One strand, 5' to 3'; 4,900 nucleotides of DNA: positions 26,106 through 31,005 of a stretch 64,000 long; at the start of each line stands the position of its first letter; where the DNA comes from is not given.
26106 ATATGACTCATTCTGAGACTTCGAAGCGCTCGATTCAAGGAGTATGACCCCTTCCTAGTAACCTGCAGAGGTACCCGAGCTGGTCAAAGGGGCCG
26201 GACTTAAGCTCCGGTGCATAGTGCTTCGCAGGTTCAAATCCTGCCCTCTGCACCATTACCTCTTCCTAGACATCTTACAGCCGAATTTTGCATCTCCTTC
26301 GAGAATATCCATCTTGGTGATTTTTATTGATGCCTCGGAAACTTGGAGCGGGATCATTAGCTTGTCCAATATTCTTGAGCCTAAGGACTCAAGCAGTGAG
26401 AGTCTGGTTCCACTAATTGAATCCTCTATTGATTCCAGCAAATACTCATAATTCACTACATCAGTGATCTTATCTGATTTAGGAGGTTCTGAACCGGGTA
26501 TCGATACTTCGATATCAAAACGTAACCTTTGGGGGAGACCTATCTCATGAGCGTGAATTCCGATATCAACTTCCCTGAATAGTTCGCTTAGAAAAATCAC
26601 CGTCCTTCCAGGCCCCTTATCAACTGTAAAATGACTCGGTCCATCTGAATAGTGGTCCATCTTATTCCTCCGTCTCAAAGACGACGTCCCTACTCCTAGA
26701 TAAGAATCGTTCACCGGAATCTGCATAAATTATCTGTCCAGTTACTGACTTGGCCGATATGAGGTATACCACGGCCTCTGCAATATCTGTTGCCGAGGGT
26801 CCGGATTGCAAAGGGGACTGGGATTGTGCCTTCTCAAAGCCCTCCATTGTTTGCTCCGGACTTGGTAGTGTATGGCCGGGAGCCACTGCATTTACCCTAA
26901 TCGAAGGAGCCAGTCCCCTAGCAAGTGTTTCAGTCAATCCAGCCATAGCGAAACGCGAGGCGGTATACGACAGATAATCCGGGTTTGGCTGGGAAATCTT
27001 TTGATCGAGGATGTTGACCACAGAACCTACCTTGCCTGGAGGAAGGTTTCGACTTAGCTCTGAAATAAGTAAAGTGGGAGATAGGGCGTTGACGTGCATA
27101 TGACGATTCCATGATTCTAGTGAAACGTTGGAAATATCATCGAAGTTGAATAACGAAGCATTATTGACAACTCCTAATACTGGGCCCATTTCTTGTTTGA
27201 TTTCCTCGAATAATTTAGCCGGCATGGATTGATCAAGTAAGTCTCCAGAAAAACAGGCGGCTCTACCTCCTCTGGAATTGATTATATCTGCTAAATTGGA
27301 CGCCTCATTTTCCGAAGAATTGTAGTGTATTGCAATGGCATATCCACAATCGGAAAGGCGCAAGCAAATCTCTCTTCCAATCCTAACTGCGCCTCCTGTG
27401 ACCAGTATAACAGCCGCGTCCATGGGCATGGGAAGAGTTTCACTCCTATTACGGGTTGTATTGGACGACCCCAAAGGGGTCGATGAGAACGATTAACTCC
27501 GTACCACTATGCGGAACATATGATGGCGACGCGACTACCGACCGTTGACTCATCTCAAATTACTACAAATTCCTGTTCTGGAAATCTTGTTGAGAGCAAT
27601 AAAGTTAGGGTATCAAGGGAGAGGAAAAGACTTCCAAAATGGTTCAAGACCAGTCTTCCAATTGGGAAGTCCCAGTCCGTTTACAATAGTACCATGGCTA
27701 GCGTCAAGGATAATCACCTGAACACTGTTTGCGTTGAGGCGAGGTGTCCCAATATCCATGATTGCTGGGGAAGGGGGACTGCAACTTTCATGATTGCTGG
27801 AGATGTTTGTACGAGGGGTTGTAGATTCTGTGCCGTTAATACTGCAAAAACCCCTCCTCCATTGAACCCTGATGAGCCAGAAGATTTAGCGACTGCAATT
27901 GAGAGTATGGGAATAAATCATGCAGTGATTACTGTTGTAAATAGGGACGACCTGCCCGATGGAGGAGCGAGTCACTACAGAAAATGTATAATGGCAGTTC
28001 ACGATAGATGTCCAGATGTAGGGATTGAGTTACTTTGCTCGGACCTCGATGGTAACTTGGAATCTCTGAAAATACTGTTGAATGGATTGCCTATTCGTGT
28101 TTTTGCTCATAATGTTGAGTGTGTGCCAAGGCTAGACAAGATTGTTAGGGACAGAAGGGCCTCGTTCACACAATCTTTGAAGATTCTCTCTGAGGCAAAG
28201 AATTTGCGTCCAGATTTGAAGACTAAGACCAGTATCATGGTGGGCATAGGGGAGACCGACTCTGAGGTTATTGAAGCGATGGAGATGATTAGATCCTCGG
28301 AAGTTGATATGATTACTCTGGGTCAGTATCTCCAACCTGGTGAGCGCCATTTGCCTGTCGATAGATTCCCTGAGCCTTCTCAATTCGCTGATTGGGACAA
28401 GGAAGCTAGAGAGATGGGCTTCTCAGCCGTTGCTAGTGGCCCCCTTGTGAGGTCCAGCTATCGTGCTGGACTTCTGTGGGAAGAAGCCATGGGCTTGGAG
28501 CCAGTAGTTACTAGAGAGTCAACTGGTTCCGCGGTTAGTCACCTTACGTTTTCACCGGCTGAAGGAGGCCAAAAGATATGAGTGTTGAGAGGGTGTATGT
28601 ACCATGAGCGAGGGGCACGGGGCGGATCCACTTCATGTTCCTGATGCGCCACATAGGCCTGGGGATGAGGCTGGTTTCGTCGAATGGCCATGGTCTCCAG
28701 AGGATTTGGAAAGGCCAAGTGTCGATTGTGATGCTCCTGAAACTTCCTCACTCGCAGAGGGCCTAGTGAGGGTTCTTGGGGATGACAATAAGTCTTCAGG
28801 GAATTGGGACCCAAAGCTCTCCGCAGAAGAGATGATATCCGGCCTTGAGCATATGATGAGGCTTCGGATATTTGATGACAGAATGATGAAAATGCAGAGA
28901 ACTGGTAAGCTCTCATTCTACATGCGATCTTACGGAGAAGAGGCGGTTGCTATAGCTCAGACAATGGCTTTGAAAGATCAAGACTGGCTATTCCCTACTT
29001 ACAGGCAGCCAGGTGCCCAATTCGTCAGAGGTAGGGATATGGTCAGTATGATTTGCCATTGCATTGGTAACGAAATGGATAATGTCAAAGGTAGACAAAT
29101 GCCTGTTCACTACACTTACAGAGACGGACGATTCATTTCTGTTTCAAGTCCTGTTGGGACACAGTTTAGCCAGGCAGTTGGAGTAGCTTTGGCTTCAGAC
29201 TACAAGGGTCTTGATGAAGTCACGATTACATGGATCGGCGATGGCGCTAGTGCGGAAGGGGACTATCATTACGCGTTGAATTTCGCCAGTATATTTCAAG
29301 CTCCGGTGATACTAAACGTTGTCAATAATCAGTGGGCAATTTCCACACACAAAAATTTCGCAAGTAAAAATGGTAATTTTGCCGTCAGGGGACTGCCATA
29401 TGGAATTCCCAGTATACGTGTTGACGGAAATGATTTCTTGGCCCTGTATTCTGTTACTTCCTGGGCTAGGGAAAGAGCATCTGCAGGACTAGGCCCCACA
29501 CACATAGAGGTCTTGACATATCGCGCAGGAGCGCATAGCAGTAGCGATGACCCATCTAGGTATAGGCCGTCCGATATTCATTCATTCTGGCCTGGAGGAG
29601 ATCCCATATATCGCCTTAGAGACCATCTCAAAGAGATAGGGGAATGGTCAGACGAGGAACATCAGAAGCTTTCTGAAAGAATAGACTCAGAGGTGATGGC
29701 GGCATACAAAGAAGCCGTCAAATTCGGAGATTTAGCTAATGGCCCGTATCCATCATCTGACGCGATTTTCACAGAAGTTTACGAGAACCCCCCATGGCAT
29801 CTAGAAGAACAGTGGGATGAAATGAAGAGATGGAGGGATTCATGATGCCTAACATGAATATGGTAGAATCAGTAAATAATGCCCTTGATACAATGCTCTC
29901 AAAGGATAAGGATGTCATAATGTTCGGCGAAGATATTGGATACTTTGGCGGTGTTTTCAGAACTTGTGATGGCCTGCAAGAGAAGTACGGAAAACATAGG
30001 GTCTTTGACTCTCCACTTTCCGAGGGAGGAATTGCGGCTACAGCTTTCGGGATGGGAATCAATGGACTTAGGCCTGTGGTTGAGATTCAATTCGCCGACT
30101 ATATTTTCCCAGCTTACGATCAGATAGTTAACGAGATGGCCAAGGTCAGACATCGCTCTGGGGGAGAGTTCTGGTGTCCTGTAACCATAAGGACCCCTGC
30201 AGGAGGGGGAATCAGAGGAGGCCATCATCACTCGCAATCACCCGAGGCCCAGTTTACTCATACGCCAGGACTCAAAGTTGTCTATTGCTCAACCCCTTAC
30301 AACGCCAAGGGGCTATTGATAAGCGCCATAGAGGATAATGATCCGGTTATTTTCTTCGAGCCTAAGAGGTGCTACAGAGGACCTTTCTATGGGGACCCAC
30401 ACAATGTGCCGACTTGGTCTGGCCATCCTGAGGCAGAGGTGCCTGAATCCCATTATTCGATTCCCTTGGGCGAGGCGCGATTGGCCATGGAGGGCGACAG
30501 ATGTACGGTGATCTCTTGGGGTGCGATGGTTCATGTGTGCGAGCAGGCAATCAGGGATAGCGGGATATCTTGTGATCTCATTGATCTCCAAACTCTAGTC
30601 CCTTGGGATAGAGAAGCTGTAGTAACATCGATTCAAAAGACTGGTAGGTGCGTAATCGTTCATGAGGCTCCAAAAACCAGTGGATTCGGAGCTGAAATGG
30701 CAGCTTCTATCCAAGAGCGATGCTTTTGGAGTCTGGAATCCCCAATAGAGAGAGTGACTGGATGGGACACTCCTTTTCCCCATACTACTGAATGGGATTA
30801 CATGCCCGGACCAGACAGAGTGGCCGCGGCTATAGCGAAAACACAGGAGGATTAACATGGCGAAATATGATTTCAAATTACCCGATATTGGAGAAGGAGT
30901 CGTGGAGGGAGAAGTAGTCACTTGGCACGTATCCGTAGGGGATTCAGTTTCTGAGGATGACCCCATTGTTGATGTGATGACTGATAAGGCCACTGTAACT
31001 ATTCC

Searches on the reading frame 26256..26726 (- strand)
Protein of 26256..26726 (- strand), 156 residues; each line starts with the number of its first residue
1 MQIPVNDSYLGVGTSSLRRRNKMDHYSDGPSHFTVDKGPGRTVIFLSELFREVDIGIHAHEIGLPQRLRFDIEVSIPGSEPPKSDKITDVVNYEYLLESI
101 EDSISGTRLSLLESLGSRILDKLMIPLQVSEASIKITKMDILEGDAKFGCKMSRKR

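Call 8: search_protein_families(library=pfam, proteins=[window:26256-26726:-], max_evalue=0.001)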
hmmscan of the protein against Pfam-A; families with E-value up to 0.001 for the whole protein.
window:26256-26726:- (156 aa): 1 family
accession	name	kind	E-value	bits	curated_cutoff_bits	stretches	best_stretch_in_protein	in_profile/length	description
PF02152.23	FolB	-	2.4e-16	60.7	31.8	1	44-145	1-104/113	Dihydroneopterin aldolase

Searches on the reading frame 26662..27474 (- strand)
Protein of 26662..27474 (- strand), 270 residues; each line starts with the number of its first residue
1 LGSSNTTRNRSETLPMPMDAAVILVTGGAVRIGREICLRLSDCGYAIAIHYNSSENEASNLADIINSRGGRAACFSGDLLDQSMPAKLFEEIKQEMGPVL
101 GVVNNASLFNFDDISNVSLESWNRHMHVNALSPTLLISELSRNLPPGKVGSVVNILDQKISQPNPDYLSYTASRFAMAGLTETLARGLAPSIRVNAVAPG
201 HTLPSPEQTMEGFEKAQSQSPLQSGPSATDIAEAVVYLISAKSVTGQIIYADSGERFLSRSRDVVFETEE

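Call 8: search_protein_families(library=pfam, proteins=[window:26662-27474:-], max_evalue=0.001)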
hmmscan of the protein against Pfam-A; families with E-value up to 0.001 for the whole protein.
window:26662-27474:- (270 aa): 5 families
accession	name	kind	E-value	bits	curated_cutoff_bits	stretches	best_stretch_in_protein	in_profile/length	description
PF00106.31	adh_short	-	8.2e-36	123.8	26.6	1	22-203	2-183/195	short chain dehydrogenase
PF13561.12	adh_short_C2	-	2.4e-35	122.7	27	1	32-254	8-234/236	Enoyl-(Acyl carrier protein) reductase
PF08659.16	KR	-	8.2e-10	39.3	22.6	1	21-127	1-110/180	KR domain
PF21777.3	SDR-like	-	2.8e-06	28.4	24.7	0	225-249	72-96/98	Short chain dehydrogenase-like protein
PF23441.1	SDR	-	0.00089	19.1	27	0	114-254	107-254/258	SDR-like rossmann domain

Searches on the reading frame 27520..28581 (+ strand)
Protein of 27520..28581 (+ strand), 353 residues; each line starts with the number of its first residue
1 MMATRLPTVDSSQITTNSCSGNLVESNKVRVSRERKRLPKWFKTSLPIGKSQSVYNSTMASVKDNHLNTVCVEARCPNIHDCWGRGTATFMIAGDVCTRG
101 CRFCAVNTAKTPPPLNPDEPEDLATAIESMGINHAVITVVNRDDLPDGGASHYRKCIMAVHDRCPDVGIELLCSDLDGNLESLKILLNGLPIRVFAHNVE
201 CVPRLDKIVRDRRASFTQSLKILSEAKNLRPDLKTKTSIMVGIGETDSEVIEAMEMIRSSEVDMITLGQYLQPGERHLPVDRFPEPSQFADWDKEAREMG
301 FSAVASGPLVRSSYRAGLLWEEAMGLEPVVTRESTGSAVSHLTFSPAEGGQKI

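Call 8: search_protein_families(library=pfam, proteins=[window:27520-28581:+], max_evalue=0.001)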
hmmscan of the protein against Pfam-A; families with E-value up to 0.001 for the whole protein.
window:27520-28581:+ (353 aa): 2 families
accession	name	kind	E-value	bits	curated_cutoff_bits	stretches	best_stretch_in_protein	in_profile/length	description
PF04055.27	Radical_SAM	-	1.3e-19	71.4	29.5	1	92-257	2-166/166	Radical SAM superfamily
PF16881.10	LIAS_N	-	1.5e-10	41.8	27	1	24-76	47-96/96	N-terminal domain of lipoyl synthase of Radical_SAM family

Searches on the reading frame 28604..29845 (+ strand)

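Call 8: search_protein_families(library=pfam, proteins=[window:28604-29845:+], max_evalue=0.001)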
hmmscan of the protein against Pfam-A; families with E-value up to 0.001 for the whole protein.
window:28604-29845:+ (413 aa): 2 families
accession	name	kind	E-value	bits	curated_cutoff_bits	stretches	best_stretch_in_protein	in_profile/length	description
PF00676.26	E1_dh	-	1.6e-91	306.8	22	1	84-372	4-292/300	Dehydrogenase E1 component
PF13292.11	DXP_synthase_N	-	1.3e-05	25.1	21.2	1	185-248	114-177/274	1-deoxy-D-xylulose-5-phosphate synthase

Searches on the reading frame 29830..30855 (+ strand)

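Call 8: search_protein_families(library=pfam, proteins=[window:29830-30855:+], max_evalue=0.001)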
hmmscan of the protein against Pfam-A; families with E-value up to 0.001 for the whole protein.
window:29830-30855:+ (341 aa): 2 families
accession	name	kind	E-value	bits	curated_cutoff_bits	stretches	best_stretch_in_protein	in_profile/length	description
PF02779.29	Transket_pyr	-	1.8e-41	142.1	27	1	9-183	3-173/174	Transketolase, pyrimidine binding domain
PF02780.25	Transketolase_C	-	4e-30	104.7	25.9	1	214-331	1-124/124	Transketolase, C-terminal domain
